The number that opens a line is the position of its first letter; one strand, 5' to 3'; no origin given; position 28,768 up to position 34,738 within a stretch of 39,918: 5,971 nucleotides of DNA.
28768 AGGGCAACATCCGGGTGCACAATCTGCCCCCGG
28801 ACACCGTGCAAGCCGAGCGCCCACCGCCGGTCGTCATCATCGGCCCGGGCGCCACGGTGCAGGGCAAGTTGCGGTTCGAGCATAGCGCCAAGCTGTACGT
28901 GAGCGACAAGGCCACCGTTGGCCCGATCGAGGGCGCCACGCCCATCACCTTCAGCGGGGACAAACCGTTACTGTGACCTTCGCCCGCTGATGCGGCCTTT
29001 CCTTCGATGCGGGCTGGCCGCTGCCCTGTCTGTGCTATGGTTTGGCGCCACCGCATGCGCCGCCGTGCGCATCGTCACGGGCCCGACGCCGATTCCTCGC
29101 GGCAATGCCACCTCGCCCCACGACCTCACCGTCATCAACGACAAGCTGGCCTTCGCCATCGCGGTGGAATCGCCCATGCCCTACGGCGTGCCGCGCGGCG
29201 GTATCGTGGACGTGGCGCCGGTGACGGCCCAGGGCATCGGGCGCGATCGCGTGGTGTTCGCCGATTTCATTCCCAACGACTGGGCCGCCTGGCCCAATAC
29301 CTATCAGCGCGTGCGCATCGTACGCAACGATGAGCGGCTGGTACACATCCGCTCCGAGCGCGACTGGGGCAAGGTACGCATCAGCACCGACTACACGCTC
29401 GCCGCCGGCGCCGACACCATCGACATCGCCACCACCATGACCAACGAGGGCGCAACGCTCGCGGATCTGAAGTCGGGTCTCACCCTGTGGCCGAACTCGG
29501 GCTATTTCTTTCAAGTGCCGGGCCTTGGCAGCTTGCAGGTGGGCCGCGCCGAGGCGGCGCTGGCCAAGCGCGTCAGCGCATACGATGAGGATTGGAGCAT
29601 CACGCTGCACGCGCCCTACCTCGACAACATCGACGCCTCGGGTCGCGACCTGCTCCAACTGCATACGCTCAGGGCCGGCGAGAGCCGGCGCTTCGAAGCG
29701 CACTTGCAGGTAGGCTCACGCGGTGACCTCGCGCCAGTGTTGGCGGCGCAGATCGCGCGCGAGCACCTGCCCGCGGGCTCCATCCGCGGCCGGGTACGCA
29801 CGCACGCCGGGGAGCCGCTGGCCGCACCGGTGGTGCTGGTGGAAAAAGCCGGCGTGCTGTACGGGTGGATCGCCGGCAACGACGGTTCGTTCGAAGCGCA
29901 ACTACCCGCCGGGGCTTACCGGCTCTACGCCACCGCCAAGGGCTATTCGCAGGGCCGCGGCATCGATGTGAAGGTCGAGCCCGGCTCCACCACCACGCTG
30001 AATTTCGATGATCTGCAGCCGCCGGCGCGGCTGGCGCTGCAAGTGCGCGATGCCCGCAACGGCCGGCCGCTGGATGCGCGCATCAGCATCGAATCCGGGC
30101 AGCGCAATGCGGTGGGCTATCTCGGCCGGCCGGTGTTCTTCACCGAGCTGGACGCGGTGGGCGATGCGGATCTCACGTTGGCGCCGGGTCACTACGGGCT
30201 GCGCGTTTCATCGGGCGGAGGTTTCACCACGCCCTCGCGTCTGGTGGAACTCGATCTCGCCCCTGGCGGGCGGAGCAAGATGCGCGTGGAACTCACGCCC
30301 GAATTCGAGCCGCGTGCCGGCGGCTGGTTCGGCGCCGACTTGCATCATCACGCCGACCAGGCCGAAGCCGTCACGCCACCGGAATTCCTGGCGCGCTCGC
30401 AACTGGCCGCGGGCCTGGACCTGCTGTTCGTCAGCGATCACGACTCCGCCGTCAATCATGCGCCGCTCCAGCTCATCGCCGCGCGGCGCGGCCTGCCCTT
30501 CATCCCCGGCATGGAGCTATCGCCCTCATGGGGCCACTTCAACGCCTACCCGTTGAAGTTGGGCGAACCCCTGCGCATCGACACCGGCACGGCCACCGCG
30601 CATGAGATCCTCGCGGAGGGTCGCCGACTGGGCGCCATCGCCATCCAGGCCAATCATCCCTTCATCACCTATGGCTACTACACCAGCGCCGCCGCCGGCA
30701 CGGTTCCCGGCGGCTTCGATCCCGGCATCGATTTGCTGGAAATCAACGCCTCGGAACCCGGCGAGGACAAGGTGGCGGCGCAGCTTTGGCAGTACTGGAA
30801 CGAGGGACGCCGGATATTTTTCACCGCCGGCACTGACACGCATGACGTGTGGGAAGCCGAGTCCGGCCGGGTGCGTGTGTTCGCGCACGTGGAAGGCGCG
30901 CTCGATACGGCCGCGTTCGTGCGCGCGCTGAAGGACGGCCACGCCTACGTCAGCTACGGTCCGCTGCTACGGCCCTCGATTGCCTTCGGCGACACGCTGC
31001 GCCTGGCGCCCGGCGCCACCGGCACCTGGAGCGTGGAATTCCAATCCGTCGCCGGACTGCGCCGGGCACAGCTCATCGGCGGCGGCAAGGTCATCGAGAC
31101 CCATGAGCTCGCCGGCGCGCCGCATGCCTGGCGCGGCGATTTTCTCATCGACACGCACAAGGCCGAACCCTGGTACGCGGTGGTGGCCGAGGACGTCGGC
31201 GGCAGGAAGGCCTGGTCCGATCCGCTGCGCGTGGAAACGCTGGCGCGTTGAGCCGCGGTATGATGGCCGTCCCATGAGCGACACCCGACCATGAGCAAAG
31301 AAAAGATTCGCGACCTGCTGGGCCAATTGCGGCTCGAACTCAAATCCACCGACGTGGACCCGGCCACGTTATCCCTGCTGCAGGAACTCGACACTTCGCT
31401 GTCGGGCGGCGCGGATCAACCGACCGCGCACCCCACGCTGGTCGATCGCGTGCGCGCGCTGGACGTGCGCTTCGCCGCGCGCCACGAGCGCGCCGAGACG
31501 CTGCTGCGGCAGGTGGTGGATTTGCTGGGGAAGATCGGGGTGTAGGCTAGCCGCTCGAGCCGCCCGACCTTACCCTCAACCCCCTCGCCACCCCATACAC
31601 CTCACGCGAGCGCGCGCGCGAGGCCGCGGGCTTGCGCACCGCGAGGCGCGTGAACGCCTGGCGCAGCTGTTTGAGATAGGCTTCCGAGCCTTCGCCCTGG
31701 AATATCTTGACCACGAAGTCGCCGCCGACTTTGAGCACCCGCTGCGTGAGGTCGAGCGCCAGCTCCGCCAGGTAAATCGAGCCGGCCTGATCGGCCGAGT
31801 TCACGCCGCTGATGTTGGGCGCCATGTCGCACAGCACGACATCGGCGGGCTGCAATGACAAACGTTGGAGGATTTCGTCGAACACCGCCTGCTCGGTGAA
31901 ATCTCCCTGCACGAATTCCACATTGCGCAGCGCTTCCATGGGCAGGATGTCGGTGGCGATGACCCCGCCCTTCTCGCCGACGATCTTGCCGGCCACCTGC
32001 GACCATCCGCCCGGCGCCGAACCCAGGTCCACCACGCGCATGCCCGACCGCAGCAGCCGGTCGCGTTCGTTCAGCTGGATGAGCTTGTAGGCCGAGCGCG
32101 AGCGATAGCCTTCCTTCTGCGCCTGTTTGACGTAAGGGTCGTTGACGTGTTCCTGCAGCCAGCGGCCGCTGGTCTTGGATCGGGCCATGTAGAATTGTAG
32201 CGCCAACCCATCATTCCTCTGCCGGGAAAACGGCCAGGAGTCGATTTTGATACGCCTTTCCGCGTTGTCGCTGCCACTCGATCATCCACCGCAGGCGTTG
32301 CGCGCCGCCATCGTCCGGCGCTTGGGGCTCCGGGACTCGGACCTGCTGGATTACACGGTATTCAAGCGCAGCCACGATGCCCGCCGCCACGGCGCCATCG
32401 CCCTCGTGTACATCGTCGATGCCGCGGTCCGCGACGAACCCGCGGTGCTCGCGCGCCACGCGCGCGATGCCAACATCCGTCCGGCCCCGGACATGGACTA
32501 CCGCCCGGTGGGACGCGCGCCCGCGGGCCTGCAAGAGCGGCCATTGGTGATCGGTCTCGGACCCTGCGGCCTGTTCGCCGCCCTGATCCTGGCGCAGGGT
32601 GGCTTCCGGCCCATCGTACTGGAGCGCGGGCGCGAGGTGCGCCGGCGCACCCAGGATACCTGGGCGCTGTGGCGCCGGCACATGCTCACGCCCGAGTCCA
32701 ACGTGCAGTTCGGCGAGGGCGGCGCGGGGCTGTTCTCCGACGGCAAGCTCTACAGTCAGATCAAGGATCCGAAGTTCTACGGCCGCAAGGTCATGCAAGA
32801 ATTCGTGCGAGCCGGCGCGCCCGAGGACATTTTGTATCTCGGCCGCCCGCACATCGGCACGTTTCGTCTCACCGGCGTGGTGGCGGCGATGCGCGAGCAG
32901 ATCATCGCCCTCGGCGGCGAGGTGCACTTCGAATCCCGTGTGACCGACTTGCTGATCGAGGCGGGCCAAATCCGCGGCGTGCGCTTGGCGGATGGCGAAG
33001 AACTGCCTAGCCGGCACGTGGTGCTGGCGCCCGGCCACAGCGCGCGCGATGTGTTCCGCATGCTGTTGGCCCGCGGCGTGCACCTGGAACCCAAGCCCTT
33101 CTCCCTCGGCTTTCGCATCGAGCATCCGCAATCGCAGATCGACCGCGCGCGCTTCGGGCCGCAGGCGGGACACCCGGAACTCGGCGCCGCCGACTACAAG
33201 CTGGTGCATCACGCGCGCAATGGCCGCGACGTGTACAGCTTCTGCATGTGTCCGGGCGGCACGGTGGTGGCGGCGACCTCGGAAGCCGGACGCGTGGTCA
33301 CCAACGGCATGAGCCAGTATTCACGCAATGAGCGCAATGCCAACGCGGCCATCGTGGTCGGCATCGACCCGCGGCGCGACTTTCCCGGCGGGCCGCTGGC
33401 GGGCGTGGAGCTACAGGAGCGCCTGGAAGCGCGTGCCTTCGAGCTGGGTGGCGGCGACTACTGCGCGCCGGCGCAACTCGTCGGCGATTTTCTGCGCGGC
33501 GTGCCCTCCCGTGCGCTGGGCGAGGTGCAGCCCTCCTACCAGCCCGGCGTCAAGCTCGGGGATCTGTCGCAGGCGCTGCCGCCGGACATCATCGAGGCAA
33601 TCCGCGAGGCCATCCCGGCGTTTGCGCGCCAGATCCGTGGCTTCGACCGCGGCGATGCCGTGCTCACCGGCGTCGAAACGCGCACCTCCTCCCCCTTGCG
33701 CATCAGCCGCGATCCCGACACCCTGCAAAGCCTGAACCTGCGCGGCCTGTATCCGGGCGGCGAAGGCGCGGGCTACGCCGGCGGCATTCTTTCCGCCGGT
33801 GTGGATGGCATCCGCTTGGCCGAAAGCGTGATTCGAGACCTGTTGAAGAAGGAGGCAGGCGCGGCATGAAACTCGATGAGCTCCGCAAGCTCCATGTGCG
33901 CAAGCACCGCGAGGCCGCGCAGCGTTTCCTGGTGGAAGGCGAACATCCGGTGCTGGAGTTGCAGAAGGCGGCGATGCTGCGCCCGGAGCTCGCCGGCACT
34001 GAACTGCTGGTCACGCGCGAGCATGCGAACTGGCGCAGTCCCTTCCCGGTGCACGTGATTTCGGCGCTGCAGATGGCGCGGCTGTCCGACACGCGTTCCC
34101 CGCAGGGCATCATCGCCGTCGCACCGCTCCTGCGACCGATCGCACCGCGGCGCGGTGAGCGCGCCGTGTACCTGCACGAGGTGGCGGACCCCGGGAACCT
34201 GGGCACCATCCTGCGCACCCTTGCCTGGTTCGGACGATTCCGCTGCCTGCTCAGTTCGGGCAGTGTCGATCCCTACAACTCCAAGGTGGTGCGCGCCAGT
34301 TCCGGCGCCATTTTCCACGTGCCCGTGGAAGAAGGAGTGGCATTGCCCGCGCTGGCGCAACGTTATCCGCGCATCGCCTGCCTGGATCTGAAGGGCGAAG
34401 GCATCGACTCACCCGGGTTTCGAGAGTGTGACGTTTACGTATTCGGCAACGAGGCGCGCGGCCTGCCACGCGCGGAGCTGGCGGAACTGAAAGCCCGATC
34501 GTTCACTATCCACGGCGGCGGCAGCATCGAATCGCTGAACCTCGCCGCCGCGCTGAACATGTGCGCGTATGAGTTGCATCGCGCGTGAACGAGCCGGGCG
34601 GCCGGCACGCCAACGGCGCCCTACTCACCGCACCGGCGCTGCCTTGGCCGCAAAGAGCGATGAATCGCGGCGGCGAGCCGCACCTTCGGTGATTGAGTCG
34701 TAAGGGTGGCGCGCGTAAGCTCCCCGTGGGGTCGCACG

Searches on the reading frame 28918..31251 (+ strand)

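Call 53: search_protein_families(library=pfam, proteins=[window:28918-31251:+], max_evalue=0.001)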
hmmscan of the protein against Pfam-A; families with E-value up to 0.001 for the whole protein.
window:28918-31251:+ (777 aa): 1 family
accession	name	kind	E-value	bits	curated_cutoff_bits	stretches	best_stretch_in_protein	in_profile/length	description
PF13620.12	CarboxypepD_reg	-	3.9e-16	59.6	32.3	1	288-363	1-79/82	Carboxypeptidase regulatory-like domain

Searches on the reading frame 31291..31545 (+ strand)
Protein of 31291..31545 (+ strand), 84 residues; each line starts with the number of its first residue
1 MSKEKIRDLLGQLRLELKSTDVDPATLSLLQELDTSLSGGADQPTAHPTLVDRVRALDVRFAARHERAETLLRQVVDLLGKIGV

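Call 70: search_protein_families(library=pfam, proteins=[window:31291-31545:+], max_evalue=0.001)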
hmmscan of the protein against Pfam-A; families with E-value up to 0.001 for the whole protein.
window:31291-31545:+ (84 aa): 1 family
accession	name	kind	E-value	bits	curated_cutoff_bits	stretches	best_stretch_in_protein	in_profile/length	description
PF14357.11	DUF4404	-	1.5e-09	38.8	27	1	6-84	1-83/83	Domain of unknown function (DUF4404)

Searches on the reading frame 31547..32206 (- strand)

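Call 53: search_protein_families(library=pfam, proteins=[window:31547-32206:-], max_evalue=0.001)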
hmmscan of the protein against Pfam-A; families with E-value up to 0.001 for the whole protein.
window:31547-32206:- (219 aa): 2 families
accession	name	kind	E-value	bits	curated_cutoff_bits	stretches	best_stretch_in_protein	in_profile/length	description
PF01728.25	FtsJ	-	1.2e-54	185.4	24.1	1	34-209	1-180/181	FtsJ-like methyltransferase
PF13847.12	Methyltransf_31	-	2e-06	28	27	1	53-173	2-114/145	Methyltransferase domain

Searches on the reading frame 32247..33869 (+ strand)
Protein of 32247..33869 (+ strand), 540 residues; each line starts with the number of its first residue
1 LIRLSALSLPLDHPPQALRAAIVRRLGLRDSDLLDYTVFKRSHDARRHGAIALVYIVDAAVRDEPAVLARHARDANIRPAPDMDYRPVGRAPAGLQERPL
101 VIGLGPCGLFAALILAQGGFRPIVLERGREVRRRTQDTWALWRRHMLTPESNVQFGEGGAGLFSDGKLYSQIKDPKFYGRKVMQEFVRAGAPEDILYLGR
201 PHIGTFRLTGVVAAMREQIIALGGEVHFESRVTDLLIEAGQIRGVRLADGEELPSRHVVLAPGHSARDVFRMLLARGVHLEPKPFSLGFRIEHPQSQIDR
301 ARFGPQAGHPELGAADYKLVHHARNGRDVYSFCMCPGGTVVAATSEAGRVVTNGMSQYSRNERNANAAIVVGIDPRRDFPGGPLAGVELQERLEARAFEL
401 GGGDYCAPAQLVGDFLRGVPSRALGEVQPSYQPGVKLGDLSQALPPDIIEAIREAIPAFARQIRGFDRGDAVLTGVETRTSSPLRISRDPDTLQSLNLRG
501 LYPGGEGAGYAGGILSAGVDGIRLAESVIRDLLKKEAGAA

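Call 53: search_protein_families(library=pfam, proteins=[window:32247-33869:+], max_evalue=0.001)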
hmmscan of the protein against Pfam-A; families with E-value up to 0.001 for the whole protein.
window:32247-33869:+ (540 aa): 5 families
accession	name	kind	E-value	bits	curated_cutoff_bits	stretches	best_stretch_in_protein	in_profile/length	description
PF21688.3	FAD-depend_C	-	1.4e-80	270.6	27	1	284-480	1-197/197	FAD-dependent protein, C-terminal domain-like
PF01266.30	DAO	-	2.7e-12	47.3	27.9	1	205-279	145-228/353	FAD dependent oxidoreductase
PF00890.30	FAD_binding_2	-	6.3e-06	26.1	20.4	0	209-266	142-205/414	FAD binding domain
PF03486.20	HI0933_like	-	2.7e-05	24.2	50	0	100-134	4-38/244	HI0933-like protein Rossmann domain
PF01593.30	Amino_oxidase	-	0.00038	20.3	19.8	0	167-266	176-258/443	Flavin containing amine oxidoreductase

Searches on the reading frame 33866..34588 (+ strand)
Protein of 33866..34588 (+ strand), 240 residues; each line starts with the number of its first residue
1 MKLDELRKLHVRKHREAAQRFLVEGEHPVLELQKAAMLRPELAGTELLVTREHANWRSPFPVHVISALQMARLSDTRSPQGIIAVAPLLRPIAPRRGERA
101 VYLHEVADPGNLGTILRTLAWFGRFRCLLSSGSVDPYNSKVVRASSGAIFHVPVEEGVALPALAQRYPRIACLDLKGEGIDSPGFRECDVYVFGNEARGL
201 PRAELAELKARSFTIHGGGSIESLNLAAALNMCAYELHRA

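Call 53: search_protein_families(library=pfam, proteins=[window:33866-34588:+], max_evalue=0.001)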
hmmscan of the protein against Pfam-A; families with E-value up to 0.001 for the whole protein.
window:33866-34588:+ (240 aa): 2 families
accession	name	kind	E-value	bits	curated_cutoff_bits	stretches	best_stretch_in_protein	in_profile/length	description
PF00588.24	SpoU_methylase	-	2e-24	86.8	29.7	1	100-235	3-142/142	SpoU rRNA Methylase family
PF22435.1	MRM3-like_sub_bind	-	4.1e-13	50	27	1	5-84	6-84/84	MRM3-like substrate binding domain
